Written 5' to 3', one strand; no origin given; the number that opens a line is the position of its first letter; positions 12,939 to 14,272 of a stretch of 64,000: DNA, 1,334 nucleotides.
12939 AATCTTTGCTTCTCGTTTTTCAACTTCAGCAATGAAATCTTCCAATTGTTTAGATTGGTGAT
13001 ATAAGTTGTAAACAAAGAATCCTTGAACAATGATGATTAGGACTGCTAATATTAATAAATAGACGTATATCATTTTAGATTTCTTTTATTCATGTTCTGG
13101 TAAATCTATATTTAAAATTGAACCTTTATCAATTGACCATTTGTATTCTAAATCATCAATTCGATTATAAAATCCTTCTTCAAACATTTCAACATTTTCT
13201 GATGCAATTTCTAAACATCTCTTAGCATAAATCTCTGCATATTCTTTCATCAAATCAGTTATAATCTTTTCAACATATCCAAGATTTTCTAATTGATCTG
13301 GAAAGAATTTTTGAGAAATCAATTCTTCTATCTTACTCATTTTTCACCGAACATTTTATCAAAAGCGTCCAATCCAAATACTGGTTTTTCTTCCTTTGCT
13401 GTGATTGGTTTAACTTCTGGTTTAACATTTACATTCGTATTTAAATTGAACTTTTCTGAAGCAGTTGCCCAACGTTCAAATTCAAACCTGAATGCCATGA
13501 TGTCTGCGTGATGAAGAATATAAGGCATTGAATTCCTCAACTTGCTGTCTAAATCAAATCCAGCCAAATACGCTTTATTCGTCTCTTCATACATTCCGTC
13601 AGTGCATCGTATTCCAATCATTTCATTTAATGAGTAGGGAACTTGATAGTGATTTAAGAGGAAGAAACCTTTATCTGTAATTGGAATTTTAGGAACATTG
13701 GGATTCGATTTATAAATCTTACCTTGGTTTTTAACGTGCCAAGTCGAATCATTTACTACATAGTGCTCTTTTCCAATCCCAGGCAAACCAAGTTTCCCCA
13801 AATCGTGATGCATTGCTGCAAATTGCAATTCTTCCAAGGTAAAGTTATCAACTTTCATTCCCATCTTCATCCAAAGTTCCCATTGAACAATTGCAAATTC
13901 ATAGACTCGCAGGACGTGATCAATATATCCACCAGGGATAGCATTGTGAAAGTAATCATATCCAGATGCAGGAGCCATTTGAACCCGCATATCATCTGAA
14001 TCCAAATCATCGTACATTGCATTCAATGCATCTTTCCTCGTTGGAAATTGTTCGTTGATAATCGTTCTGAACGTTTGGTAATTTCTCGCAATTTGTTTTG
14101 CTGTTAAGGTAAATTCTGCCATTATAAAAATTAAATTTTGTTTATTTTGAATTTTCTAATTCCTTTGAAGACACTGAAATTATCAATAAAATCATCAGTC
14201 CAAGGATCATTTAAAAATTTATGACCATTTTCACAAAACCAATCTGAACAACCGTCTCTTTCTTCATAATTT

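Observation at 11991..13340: Tandem array of 'LPEHE' small-protein paralogs with overlapping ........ stop/start junctions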

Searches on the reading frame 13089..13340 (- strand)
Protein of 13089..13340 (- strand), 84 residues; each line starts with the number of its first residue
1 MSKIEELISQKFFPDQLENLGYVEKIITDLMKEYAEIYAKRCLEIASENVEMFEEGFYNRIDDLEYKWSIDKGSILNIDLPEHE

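Call 10: search_protein_families(library=pfam, proteins=[window:13089-13340:-], max_evalue=1)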
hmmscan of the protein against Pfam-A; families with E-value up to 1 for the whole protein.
window:13089-13340:- (84 aa): 1 family
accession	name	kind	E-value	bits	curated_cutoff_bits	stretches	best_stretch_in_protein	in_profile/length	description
PF04086.19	SRP-alpha_N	-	0.28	11.4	25.4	1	19-67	53-105/301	Signal recognition particle, alpha subunit, N-terminal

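Call 11: search_protein_families(library=phrogs, proteins=[window:13089-13340:-], max_evalue=1)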
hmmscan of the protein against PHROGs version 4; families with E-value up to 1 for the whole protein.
window:13089-13340:- (84 aa): 4 families
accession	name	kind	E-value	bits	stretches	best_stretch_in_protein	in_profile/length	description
phrog_22021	-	unknown function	0.023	13.6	1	12-65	623-675/782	-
phrog_2065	-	unknown function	0.046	14.8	1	17-55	10-48/54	-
phrog_14623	-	unknown function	0.052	14.7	1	36-63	4-31/48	-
phrog_5740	-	unknown function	0.2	13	1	31-67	26-62/126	-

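Call 20: find_related_loci(query=A2, collection=viral_contigs, flank=6000)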
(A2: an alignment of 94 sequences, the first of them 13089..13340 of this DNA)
Query A2 (84 aa) in viral_contigs; peptide patterns used: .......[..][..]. (x = any residue, [..] = any of these).
17 stretches matched a pattern; 13 encode a relative of the query (tblastn E <= 1e-3); 12 distinct loci.
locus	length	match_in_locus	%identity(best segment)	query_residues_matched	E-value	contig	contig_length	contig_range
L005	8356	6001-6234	46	1-84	7e-15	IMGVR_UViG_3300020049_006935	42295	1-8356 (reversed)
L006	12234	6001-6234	46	1-84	7e-15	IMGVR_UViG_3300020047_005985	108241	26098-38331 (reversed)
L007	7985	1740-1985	42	1-83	3e-12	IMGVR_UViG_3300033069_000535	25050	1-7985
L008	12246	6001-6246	42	1-83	3e-12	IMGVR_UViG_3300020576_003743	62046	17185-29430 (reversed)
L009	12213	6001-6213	42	1-84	5e-11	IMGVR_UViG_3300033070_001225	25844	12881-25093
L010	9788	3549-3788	39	1-84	9e-11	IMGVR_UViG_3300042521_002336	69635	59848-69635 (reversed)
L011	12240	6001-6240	39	1-84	9e-11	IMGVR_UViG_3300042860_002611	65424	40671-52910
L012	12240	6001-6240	39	1-84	9e-11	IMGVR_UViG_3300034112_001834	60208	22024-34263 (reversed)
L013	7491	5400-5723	36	1-84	2e-9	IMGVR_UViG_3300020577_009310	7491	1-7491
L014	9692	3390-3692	34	1-84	3e-9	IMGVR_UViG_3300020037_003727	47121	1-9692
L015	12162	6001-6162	42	27-84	5e-9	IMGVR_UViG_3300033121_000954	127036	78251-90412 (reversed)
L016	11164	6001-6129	41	31-84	1e-5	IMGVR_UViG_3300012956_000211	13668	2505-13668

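Call 22: predict_structure(alignment_id=A2)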
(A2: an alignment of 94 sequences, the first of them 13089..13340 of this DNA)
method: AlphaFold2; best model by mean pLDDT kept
length: 84 residues; sequences in the alignment: 94
mean_pLDDT: 90.0   pTM: 0.68
mean pLDDT of the five models: 90.0, 89.9, 89.4, 88.2, 87.9
residues with pLDDT >= 90: 55; 70-90: 27; 50-70: 2; < 50: 0
segments of 3 or more residues with pLDDT < 50: none
pLDDT, mean of each block of 10 residues (from residue 1): 76 75 88 95 97 96 96 96 90
secondary structure, 60 per line:
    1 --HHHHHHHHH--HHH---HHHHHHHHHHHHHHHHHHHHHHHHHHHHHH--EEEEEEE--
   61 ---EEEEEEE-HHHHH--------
elements in order: H3-11 H20-49 E52-58 E64-70 H72-76

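Call 28: search_solved_structures(query=A2, max_evalue=10)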
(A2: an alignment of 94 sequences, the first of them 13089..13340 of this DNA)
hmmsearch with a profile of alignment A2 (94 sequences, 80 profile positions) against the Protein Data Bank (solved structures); distinct sequences matched with E-value up to 10: 8.
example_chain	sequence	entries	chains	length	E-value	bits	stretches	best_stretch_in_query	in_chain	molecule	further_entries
8wce_A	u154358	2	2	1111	0.0083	19.4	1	18-71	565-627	Uncharacterized protein | Cas13h1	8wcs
1dj7_A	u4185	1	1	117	0.43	13.9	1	22-43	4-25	FERREDOXIN THIOREDOXIN REDUCTASE: CATALYTIC CHAIN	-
3cfz_A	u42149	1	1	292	0.47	13.8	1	20-59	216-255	UPF0100 protein MJ1186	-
4bhd_A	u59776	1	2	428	2.6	11.4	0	32-74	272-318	SERINE HYDROXYMETHYLTRANSFERASE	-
4uqv_A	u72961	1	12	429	2.6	11.4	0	32-74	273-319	SERINE HYDROXYMETHYLTRANSFERASE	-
3vuu_A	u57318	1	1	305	5.2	10.4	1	21-60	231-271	Erythrocyte membrane protein, putative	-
7yg2_M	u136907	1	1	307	5.4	10.4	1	21-60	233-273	DBLMSP2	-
3vuv_A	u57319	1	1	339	6.7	10.1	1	21-60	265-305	Erythrocyte membrane protein, putative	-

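Call 31: search_protein_representatives(alignment_id=A2)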
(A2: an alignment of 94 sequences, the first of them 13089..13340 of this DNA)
Query: 94 sequences, 80 profile positions. Proteins with E-value up to 0.001 (for the whole library): 272; up to 1e-10: 137; up to 1e-30: 0. The best 150 are listed.
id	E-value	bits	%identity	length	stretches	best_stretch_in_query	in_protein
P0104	4.7e-24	100.3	-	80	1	1-80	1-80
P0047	1.0e-22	96.0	-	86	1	1-80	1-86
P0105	3.7e-22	94.2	-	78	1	1-80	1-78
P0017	4.4e-22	94.0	-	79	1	1-80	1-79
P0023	5.5e-22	93.7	-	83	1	1-80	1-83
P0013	3.6e-21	91.1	-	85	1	1-80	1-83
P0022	4.6e-21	90.7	-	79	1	1-80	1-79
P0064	4.7e-21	90.7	-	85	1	1-80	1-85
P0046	1.4e-20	89.2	-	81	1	1-80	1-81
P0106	1.5e-20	89.1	-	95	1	1-80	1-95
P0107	1.5e-20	89.0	-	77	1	1-80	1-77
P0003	1.8e-20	88.8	-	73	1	1-80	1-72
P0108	2.1e-20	88.7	-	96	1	1-80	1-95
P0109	2.1e-20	88.6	-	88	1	1-80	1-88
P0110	3.9e-20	87.8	-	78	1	1-80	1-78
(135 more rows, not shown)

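Call 33: search_dna_similar(query=window:13089-13340:-, collection=phages, mode=protein, max_evalue=0.001, max_rows=30)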
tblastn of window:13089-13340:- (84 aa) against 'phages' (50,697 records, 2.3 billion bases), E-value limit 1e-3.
No match.

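Call 49: fold_search(model_id=the predicted structure, library=viral)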
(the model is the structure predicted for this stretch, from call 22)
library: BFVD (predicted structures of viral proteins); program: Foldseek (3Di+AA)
matches with E <= 10: 915; with E <= 0.001: 0
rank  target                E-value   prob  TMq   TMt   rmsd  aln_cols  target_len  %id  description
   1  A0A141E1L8            2.3e-01  0.47  0.25  0.29  14.2        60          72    8  (no name in the UniProt tables at hand)
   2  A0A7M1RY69            2.3e-01  0.38  0.28  0.20  14.5        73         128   10  Uncharacterized protein [uncultured phage cr116_1]
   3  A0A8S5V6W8            2.9e-01  0.54  0.29  0.40  16.2        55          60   18  Uncharacterized protein [CrAss-like virus sp. ctXt06]
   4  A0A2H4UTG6            2.9e-01  0.14  0.23  0.07  10.2        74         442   16  Uncharacterized protein [Bodo saltans virus]
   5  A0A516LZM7            3.4e-01  0.14  0.22  0.09  19.0        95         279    6  (no name in the UniProt tables at hand)
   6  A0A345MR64            3.6e-01  0.28  0.25  0.16  17.7        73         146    8  (no name in the UniProt tables at hand)
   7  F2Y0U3                3.8e-01  0.25  0.28  0.20   8.7        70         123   20  (no name in the UniProt tables at hand)
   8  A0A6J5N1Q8            3.8e-01  0.23  0.31  0.20  11.2        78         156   13  Terminase [uncultured Caudovirales phage]
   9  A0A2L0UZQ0            4.1e-01  0.35  0.30  0.14  15.2        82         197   12  Phage protein [Agrobacterium phage Atu_ph07]
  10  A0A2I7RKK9            4.4e-01  0.57  0.41  0.37   5.8        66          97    6  (no name in the UniProt tables at hand)
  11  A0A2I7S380            5.0e-01  0.75  0.41  0.41   4.1        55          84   14  (no name in the UniProt tables at hand)
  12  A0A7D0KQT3            5.3e-01  0.25  0.23  0.27  14.1        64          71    8  (no name in the UniProt tables at hand)
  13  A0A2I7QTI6            6.1e-01  0.66  0.49  0.54   3.1        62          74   10  (no name in the UniProt tables at hand)
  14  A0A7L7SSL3            6.1e-01  0.33  0.28  0.24  15.1        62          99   10  Head-to-tail connector protein [Gordonia phage Archimedes]
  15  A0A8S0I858            6.5e-01  0.63  0.26  0.29   3.9        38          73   16  (no name in the UniProt tables at hand)
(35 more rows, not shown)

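Call 53: search_protein_families(library=phrogs, alignment_id=A2, max_evalue=0.05)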
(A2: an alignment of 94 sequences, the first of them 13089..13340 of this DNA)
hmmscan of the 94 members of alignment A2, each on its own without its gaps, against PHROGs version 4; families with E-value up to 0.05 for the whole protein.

A. member 1, window:13089-13340:- (84 aa): 2 families
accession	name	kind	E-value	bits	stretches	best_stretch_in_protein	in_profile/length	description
phrog_22021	-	unknown function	0.023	13.6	1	12-65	623-675/782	-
phrog_2065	-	unknown function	0.046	14.8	0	17-55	10-48/54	-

B. families by the number of members that match (of 94 scanned): 35 families (the first 25 are shown)
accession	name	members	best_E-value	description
phrog_4522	-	1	0.0034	-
phrog_7774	-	1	0.0039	-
phrog_1482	-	1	0.0062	terminase small subunit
phrog_7365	-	1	0.0071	-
phrog_33039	-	1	0.0079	-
phrog_4382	-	1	0.008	-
phrog_13246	-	1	0.0089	replisome organizer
phrog_21396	-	1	0.011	-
phrog_30350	-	1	0.013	-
phrog_13326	-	1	0.014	-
phrog_5960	-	1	0.015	-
phrog_2037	-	1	0.017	-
phrog_2670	-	1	0.018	-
phrog_9200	-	1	0.018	-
phrog_15576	-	1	0.02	-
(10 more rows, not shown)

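Call 54: search_protein_families(library=pfam, alignment_id=A2, max_evalue=0.05)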
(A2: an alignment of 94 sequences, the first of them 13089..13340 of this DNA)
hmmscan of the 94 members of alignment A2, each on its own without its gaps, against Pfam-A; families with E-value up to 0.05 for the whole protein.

A. member 1, window:13089-13340:- (84 aa): 0 families

B. families by the number of members that match (of 94 scanned): 18 families
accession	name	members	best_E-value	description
PF25100.1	DUF7809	2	0.0021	Domain of unknown function (DUF7809)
PF25439.1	TPR_CFAP46_N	2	0.0025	CFAP46, N-terminal TPR repeats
PF20901.3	Sf6_terminase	2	0.005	Bacteriophage Sf6, terminase small subunit-like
PF12994.12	DUF3878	1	0.0017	Domain of unknown function, E. rectale Gene description (DUF3878)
PF21796.3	Cac1_C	1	0.0035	Chromatin assembly factor 1 subunit Cac1, C-terminal domain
PF20648.2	DUF6809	1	0.0057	Family of unknown function (DUF6809)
PF03317.18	ELF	1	0.0074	ELF protein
PF07083.16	DUF1351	1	0.0077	Protein of unknown function (DUF1351)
PF09504.16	RE_Bsp6I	1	0.017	Bsp6I restriction endonuclease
PF09338.16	Gly_reductase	1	0.024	Glycine/sarcosine/betaine reductase component B subunits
PF09415.16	CENP-X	1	0.027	CENP-S associating Centromere protein X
PF24023.1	DUF7335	1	0.029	Family of unknown function (DUF7335)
PF01303.22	Egg_lysin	1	0.036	Egg lysin (Sperm-lysin)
PF18688.6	DUF5638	1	0.037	Family of unknown function (DUF5638)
PF18452.7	Ig_6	1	0.039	Immunoglobulin domain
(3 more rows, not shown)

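Call 71: fold_search(model_id=the predicted structure, library=pdb)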
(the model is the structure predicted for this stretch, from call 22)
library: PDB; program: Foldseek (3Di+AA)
matches with E <= 10: 436; with E <= 0.001: 0
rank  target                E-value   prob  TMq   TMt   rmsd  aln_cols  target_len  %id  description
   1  9r2v_E                6.9e-01  0.21  0.25  0.16  19.2        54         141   22  De novo designed M16 protein fold (released 2025-05-14)
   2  1upu_A                7.4e-01  0.23  0.25  0.11  10.0        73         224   10  STRUCTURE OF THE URACIL PHOSPHORIBOSYLTRANSFERASE, MUTANT C128V, BOUND TO PRODUCT URIDINE-1-MONOPHOSPHATE (UMP) (released 1999-05-11)
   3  2qdf                  8.4e-01  0.28  0.31  0.10  22.3        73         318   22  Structure of N-terminal domain of E. Coli YaeT (released 2007-09-04)
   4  4xga_B                1.1e+00  0.23  0.31  0.17  22.2        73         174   23  Crystal structure of BamB and BamA P3-5 complex from E.coli (released 2016-01-20)
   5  9a2o_MODEL_1_A        1.1e+00  0.20  0.27  0.04  22.3        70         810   18  Model of E. coli BamA by in-cell photo-crosslinking MS and deep learning (released 2023-02-24)
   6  6tv0_A                1.2e+00  0.18  0.27  0.15  17.6        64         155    9  Serratia spp. cyanase hydratase (released 2021-01-27)
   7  9r2v_C                1.2e+00  0.12  0.22  0.13  19.2        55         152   24  De novo designed M16 protein fold (released 2025-05-14)
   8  2iuo_A                1.3e+00  0.28  0.24  0.14  11.4        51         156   10  Site Directed Mutagenesis of Key Residues Involved in the Catalytic Mechanism of Cyanase (released 2006-06-08)
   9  7ect_A                1.3e+00  0.14  0.26  0.06  10.4        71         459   21  Crystal Structure of Aspergillus terreus Glutamate Dehydrogenase (AtGDH) Complexed With Tartrate and NADPH (released 2021-12-08)
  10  9r2v_A                1.3e+00  0.11  0.21  0.13  19.3        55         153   24  De novo designed M16 protein fold (released 2025-05-14)
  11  2ivb_A                1.3e+00  0.25  0.27  0.15  12.3        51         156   12  SITE DIRECTED MUTAGENESIS OF KEY RESIDUES INVOLVED IN THE CATALYTIC MECHANISM OF CYANASE (released 2008-10-28)
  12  9h84_A                1.3e+00  0.15  0.27  0.04  22.2        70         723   18  BAM-hinge (LVPR) (released 2025-10-22)
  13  3we3_B                1.4e+00  0.18  0.25  0.20   9.6        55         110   18  Structure of BLM RQC domain bound to an arsenate ion (released 2013-11-13)
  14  1jlr_A                1.4e+00  0.14  0.23  0.10   9.9        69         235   10  STRUCTURE OF THE URACIL PHOSPHORIBOSYLTRANSFERASE GTP COMPLEX 2 MUTANT C128V (released 2002-01-10)
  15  9r2v_F                1.4e+00  0.11  0.21  0.14  19.2        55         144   24  De novo designed M16 protein fold (released 2025-05-14)
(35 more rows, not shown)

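Call 76: find_related_loci(query=A5, collection=genome_contigs, flank=4000)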
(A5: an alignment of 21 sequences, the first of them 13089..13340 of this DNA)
Query A5 (84 aa) in genome_contigs; peptide patterns used: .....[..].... (x = any residue, [..] = any of these).
32 stretches matched a pattern, but none encodes a relative of the query by tblastn (E <= 1e-3).

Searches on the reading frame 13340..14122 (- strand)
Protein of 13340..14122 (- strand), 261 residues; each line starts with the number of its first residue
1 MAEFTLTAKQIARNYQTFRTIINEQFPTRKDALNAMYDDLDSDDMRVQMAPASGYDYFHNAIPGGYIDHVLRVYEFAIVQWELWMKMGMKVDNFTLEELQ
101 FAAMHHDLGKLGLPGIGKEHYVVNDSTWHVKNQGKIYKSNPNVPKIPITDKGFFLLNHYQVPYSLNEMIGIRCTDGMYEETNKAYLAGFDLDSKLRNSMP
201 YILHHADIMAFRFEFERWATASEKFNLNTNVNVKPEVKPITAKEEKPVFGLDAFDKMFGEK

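Call 24: search_protein_families(library=pfam, proteins=[window:13340-14122:-], max_evalue=0.01)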
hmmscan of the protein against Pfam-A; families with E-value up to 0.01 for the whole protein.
window:13340-14122:- (261 aa): 0 families

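Call 26: search_protein_families(library=phrogs, proteins=[window:13340-14122:-], max_evalue=0.001)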
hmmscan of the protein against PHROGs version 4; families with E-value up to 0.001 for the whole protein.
window:13340-14122:- (261 aa): 2 families
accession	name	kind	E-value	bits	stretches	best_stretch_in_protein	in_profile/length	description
phrog_5889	-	unknown function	4.4e-08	33.8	1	17-222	18-207/242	-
phrog_28876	-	other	6.3e-07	29.5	1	14-231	4-211/435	metal-dependent phosphohydrolase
